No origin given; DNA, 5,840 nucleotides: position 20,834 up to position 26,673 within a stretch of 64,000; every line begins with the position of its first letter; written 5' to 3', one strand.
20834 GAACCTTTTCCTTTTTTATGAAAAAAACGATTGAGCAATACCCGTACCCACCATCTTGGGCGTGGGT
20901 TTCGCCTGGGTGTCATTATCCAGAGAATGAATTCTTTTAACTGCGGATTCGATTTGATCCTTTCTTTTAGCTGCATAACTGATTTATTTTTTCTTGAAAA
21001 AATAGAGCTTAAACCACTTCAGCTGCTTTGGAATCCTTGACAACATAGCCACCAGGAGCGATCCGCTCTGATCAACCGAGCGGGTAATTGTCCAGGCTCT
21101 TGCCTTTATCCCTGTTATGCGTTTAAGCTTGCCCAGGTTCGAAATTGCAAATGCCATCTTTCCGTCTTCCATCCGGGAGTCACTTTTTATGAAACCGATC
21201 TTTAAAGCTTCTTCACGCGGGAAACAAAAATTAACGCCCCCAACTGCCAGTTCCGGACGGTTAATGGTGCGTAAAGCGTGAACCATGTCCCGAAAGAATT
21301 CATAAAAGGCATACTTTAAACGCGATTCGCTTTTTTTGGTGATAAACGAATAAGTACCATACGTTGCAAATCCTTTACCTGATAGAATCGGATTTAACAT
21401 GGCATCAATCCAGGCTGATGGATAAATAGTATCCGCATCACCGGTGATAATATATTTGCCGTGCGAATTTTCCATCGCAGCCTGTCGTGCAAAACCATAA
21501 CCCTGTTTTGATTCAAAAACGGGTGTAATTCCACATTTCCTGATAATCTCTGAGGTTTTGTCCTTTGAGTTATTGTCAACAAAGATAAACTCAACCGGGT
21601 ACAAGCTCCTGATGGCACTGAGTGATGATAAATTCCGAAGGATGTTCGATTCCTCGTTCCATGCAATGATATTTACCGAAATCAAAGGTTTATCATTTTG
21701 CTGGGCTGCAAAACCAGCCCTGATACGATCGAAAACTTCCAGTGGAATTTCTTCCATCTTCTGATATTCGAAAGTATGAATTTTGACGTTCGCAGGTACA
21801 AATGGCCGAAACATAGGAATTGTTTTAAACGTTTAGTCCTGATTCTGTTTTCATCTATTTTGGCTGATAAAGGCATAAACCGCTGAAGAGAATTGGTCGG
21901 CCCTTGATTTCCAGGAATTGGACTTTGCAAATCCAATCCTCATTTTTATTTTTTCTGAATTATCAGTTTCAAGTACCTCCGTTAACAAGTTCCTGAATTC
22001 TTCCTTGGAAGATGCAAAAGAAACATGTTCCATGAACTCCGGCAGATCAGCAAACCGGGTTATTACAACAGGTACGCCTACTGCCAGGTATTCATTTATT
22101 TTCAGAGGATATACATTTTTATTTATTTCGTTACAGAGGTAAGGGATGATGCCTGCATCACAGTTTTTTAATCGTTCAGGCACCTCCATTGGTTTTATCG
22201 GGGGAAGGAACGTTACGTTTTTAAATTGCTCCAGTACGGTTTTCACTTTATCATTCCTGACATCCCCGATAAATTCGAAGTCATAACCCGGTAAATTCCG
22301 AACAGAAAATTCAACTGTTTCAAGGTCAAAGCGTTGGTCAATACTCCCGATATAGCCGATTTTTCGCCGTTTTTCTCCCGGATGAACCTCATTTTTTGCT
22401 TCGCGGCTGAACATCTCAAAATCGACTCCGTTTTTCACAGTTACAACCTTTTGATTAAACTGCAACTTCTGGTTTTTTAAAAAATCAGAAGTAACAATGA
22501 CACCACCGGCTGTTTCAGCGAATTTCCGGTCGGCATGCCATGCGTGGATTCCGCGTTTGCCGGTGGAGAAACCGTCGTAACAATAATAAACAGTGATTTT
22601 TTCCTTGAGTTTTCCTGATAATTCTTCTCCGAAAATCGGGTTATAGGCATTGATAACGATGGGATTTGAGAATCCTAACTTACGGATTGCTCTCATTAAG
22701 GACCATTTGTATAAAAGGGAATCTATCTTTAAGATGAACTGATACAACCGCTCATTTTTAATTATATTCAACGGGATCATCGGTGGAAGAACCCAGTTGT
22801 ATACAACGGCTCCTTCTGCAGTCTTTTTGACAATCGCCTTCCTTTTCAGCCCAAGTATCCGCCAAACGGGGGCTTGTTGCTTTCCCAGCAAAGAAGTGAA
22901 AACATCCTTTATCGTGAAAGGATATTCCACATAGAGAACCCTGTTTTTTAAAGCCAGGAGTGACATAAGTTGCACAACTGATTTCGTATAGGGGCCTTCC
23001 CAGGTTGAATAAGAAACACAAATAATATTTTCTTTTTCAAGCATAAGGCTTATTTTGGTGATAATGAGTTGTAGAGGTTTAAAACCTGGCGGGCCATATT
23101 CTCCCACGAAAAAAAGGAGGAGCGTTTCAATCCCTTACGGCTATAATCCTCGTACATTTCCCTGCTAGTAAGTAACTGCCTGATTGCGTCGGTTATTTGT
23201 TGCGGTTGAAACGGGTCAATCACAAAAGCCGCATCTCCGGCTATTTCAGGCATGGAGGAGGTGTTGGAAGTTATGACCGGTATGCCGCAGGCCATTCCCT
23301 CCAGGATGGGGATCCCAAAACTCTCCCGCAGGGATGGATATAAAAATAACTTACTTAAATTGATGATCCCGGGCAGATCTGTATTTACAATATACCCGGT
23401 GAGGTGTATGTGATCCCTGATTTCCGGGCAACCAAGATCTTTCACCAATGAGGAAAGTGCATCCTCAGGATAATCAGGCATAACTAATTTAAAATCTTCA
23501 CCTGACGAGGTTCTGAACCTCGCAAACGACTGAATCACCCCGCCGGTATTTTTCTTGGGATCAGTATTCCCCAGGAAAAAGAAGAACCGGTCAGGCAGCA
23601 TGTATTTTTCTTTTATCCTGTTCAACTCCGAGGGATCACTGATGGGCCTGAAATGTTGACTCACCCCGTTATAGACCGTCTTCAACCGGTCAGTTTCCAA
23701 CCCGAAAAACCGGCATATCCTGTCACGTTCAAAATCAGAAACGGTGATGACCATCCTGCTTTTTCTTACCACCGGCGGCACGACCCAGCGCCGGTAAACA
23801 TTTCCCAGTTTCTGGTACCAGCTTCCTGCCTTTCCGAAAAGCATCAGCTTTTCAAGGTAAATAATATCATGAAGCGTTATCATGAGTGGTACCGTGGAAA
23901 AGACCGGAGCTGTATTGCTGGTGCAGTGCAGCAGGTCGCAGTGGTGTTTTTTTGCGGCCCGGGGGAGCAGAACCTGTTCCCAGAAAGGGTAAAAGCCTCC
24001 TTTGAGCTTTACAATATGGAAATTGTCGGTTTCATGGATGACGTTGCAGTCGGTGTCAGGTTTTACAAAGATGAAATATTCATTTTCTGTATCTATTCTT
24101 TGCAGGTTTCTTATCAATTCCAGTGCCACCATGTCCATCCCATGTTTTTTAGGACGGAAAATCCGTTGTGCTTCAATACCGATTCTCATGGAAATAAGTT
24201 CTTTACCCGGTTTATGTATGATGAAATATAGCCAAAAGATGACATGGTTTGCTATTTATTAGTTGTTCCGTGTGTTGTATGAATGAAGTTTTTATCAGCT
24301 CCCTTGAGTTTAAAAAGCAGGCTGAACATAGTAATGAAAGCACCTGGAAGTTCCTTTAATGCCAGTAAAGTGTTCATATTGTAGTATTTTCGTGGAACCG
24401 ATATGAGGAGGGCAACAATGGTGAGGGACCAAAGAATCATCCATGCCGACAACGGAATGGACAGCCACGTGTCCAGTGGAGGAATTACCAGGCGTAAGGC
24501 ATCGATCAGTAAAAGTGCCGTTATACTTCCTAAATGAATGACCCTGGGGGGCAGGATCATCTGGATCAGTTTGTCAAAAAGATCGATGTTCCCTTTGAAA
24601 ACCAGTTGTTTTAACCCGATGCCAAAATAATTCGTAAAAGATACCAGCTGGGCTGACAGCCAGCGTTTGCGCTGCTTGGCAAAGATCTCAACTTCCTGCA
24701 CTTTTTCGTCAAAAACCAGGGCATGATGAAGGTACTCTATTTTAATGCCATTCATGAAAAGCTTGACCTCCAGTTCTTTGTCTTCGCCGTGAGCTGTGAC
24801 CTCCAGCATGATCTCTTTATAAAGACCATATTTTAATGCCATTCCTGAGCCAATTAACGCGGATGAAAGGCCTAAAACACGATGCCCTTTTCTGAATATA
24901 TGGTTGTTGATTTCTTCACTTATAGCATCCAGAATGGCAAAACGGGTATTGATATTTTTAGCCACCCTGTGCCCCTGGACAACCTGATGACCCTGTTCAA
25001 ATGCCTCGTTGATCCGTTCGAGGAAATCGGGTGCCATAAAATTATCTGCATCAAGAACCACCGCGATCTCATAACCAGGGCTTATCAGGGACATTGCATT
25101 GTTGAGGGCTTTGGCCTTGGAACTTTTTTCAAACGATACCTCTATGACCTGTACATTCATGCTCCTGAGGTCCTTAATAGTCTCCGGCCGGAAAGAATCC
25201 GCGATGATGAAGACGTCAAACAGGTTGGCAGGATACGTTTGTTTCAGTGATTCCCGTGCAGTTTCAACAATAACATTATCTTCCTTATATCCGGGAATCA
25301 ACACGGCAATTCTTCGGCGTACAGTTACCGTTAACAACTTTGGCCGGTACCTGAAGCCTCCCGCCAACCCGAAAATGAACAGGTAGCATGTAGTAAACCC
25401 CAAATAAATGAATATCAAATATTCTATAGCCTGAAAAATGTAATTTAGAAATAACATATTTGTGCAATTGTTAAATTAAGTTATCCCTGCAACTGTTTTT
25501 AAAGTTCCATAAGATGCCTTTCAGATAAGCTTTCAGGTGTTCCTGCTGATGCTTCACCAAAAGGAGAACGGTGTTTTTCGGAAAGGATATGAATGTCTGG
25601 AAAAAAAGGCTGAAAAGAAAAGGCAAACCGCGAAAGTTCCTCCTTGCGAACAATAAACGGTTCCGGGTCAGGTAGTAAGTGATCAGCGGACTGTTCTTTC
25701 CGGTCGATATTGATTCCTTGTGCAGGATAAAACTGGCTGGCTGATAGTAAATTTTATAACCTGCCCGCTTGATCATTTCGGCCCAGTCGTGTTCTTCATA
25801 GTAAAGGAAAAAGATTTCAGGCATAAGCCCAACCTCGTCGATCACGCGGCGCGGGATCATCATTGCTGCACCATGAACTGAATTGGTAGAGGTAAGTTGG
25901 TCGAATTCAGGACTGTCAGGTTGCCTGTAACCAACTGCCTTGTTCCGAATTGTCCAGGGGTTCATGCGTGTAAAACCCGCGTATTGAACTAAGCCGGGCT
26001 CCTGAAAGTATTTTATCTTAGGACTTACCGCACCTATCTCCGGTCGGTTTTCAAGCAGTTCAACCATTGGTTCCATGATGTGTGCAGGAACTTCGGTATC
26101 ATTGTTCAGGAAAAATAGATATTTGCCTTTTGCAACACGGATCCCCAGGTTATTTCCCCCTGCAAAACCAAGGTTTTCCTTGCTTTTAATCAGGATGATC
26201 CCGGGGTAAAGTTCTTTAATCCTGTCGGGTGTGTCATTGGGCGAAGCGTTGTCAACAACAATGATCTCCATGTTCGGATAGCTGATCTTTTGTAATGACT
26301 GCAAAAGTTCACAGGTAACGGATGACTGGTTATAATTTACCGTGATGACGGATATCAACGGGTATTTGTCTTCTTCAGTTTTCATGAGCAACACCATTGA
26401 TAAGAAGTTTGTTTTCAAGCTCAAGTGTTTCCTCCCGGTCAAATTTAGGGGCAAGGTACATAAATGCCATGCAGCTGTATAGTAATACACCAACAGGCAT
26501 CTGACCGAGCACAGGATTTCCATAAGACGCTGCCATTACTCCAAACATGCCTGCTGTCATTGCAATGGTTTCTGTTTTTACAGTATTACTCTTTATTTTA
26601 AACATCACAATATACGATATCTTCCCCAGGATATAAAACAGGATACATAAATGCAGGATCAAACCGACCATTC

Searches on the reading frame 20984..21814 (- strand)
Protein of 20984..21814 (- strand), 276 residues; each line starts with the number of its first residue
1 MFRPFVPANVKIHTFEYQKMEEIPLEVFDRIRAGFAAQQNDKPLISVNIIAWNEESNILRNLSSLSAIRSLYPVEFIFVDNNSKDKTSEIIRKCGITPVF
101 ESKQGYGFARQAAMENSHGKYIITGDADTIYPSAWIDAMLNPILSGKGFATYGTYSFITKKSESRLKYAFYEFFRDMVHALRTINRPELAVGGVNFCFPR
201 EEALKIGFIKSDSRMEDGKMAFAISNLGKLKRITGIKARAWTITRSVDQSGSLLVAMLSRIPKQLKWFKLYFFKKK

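Call 11: search_protein_families(library=pfam, proteins=[window:20984-21814:-], max_evalue=0.001)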
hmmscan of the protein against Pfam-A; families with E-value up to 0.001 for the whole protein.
window:20984-21814:- (276 aa): 2 families
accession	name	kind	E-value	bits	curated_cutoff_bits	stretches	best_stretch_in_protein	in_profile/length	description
PF00535.33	Glycos_transf_2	-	1.3e-20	74.4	23.3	1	46-177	1-138/168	Glycosyl transferase family 2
PF13641.12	Glyco_tranf_2_3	-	1.9e-05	25.3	27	1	45-205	3-173/230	Glycosyltransferase like family 2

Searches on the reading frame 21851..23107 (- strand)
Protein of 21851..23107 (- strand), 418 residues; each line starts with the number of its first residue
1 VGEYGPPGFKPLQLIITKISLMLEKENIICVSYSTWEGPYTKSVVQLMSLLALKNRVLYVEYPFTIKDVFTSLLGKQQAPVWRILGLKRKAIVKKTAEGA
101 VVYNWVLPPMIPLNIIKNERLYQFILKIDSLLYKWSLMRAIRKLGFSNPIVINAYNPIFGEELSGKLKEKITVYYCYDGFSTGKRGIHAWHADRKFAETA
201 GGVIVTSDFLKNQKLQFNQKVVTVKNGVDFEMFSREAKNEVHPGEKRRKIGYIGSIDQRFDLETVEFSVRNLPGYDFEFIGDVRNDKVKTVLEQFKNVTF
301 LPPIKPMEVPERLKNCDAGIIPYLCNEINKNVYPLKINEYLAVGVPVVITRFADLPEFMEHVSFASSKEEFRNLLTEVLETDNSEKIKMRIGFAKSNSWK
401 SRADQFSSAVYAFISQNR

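Call 11: search_protein_families(library=pfam, proteins=[window:21851-23107:-], max_evalue=0.001)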
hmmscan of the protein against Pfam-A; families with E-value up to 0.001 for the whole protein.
window:21851-23107:- (418 aa): 3 families
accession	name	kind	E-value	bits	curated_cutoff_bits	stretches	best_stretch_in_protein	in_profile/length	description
PF13692.12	Glyco_trans_1_4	-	2.3e-08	34.9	27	1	250-361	4-117/142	Glycosyl transferases group 1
PF13524.12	Glyco_trans_1_2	-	7.3e-07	29.7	25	1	269-406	9-142/144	Glycosyl transferase-like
PF00534.26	Glycos_transf_1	-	6e-05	23.1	26.4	1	245-381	13-158/172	Glycosyl transferases group 1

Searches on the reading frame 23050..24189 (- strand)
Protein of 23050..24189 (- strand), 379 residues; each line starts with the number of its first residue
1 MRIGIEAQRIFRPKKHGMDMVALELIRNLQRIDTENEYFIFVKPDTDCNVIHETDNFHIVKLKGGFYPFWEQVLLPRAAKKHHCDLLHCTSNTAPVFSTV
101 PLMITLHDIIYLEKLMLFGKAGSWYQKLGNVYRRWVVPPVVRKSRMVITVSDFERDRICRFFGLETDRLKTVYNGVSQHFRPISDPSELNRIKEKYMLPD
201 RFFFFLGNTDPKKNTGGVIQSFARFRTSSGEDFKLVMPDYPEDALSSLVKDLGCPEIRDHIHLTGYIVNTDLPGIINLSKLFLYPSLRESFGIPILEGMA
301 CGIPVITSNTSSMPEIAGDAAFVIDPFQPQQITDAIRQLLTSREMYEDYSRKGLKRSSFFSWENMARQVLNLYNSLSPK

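Call 11: search_protein_families(library=pfam, proteins=[window:23050-24189:-], max_evalue=0.001)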
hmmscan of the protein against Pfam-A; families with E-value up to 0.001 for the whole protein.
window:23050-24189:- (379 aa): 6 families
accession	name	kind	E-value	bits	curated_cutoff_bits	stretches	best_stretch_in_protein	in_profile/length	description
PF00534.26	Glycos_transf_1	-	1.8e-30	106.2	26.4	1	199-355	14-171/172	Glycosyl transferases group 1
PF13692.12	Glyco_trans_1_4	-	1.5e-21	77.6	27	1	203-341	4-141/142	Glycosyl transferases group 1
PF13439.12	Glyco_transf_4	-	1.4e-15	58.1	28.5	1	17-176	3-166/170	Glycosyltransferase Family 4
PF13524.12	Glyco_trans_1_2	-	1.1e-07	32.3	25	1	230-370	14-143/144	Glycosyl transferase-like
PF13579.12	Glyco_trans_4_4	-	4.4e-05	24.3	29.7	1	82-175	70-158/158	Glycosyl transferase 4-like domain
PF20706.3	GT4-conflict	-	5.7e-05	22.7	26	1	205-311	202-314/385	Family 4 Glycosyltransferase in conflict systems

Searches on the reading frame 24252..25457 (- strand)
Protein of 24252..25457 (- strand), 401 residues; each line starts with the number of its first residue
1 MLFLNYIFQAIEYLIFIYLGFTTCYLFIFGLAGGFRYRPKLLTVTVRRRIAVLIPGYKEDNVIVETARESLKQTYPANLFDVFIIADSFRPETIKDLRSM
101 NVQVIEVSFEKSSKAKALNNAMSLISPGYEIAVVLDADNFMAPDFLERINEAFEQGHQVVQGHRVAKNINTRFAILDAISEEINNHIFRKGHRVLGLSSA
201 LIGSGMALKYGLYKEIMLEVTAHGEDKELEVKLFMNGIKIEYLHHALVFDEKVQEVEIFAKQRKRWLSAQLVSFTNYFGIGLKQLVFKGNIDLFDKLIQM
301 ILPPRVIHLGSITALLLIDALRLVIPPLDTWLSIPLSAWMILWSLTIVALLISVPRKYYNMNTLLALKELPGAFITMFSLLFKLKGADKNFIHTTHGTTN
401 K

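Call 11: search_protein_families(library=pfam, proteins=[window:24252-25457:-], max_evalue=0.001)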
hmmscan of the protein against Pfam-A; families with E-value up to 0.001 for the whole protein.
window:24252-25457:- (401 aa): 3 families
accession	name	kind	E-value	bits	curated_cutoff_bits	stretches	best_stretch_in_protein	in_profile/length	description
PF13641.12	Glyco_tranf_2_3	-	3.9e-25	89.7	27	1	49-267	2-228/230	Glycosyltransferase like family 2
PF13632.12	Glyco_trans_2_3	-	1.2e-18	68.1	27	1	132-348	2-194/198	Glycosyl transferase family group 2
PF00535.33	Glycos_transf_2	-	5.6e-12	46.3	23.3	1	52-207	2-158/168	Glycosyl transferase family 2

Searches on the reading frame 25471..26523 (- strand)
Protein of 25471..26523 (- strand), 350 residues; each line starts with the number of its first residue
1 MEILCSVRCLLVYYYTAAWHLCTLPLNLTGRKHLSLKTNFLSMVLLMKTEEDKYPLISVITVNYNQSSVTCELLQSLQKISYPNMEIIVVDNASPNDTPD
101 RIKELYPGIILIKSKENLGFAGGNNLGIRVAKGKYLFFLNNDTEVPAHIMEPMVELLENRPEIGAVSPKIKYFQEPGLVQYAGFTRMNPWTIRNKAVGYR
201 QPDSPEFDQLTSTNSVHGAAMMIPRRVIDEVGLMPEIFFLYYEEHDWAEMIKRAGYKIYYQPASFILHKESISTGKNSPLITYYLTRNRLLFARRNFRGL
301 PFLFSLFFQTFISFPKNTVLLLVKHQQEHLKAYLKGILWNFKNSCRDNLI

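Call 11: search_protein_families(library=pfam, proteins=[window:25471-26523:-], max_evalue=0.001)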
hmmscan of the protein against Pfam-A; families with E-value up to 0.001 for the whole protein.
window:25471-26523:- (350 aa): 3 families
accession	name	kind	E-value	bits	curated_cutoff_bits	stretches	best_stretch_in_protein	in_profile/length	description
PF00535.33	Glycos_transf_2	-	1.8e-25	90.3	23.3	1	58-189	1-132/168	Glycosyl transferase family 2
PF13641.12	Glyco_tranf_2_3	-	7e-12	46.3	27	1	57-269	3-212/230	Glycosyltransferase like family 2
PF10111.15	Glyco_tranf_2_2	-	2e-05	24.6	27.3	1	74-156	19-105/276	Glycosyltransferase like family 2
